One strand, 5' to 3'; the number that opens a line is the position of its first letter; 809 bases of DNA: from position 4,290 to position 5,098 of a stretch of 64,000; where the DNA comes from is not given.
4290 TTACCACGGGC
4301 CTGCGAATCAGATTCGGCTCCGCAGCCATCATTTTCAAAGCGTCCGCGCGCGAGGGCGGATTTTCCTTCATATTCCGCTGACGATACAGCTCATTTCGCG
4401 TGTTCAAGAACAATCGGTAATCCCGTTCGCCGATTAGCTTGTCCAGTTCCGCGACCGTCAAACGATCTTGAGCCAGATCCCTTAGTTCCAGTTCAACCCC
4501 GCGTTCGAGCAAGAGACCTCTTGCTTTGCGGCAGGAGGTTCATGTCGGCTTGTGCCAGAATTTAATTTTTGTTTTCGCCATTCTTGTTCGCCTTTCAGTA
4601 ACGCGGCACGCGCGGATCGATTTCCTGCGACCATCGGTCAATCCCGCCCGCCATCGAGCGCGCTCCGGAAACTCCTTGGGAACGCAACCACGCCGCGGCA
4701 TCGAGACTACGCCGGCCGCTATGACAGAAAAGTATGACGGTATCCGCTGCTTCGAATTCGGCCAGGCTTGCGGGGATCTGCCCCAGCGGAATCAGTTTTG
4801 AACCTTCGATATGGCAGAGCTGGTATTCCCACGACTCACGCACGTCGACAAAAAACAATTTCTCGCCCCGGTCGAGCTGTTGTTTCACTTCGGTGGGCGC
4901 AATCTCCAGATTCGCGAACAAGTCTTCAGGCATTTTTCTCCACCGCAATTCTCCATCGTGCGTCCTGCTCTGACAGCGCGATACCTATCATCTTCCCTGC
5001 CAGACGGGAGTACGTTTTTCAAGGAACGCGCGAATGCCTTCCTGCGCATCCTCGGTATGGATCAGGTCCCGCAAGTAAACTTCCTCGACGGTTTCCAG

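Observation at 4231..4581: Hidden UxxC selenoprotein candidate in the Spx/ArsC family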

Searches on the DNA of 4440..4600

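Call 35: search_rna_families(source=window, start=4440, end=4600, threshold=evalue, max_evalue=10)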
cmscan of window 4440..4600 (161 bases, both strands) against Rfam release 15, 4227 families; matches with E-value up to 10: 1.
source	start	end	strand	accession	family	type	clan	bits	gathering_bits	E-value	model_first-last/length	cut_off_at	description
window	4514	4540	-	RF01519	CC0196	Gene; sRNA;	-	11.3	35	2.4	32-58/58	no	Caulobacter sRNA CC0196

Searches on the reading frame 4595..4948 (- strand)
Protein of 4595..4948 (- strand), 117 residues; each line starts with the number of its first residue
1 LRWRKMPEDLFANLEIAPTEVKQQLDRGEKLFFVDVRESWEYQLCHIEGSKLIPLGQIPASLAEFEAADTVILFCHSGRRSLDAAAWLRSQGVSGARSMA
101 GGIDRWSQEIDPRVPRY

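Call 8: search_protein_families(library=pfam, proteins=[window:4595-4948:-])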
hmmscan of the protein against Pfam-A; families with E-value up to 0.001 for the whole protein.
window:4595-4948:- (117 aa): 1 family
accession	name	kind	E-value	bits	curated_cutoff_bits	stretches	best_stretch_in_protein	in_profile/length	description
PF00581.25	Rhodanese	-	1.7e-17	64.1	22.2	1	18-108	2-101/102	Rhodanese-like domain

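Call 9: search_protein_families(library=ncbifam, proteins=[window:4595-4948:-])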
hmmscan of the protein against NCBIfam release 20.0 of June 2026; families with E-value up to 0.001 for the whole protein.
window:4595-4948:- (117 aa): 12 families
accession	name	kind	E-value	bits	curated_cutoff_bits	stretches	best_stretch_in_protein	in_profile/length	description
NF005902.0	PRK07878.1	equivalog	2.9e-22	79.1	647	1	13-117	286-392/392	adenylyltransferase/sulfurtransferase MoeZ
NF005646.0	PRK07411.1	equivalog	1.1e-17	64.3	633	1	14-117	282-390/390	molybdopterin-synthase adenylyltransferase MoeB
NF006444.0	PRK08762.1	equivalog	8.6e-15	54.2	449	1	15-110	16-111/387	molybdopterin-synthase adenylyltransferase MoeB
NF001195.0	PRK00162.1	equivalog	4.6e-11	43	102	1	16-112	7-102/108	thiosulfate sulfurtransferase GlpE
NF045521.1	rhoda_near_glyco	subfamily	4.3e-09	36.3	145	1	20-109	21-111/144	rhodanese homology domain-containing protein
NF007627.0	PRK10287.1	equivalog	1.5e-08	34.8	102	1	32-105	22-96/104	thiosulfate sulfurtransferase PspE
NF001133.1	PRK00142.1-1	equivalog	2.5e-07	30.5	170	1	15-111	107-208/229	oxygen-dependent tRNA uridine(34) hydroxylase TrhO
TIGR02981.1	phageshock_pspE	exception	2.7e-07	30.8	126.3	1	32-105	20-94/101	thiosulfate sulfurtransferase PspE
NF033833.0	rhodan_ChrE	equivalog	6.5e-05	22.9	120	1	16-113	5-104/108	rhodanese family chromate resistance protein ChrE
NF045694.1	seleno_TsoB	exception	0.00011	20.4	805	1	19-66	49-95/572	rhodanese/DsbD fusion-like selenoprotein TsoB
NF041203.1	rhodanese_LYCAU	equivalog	0.00013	21.6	115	1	16-110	23-120/126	rhodanese-related (seleno)protein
NF003703.0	PRK05320.1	equivalog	0.00043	20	331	1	26-110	127-217/280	sulfurtransferase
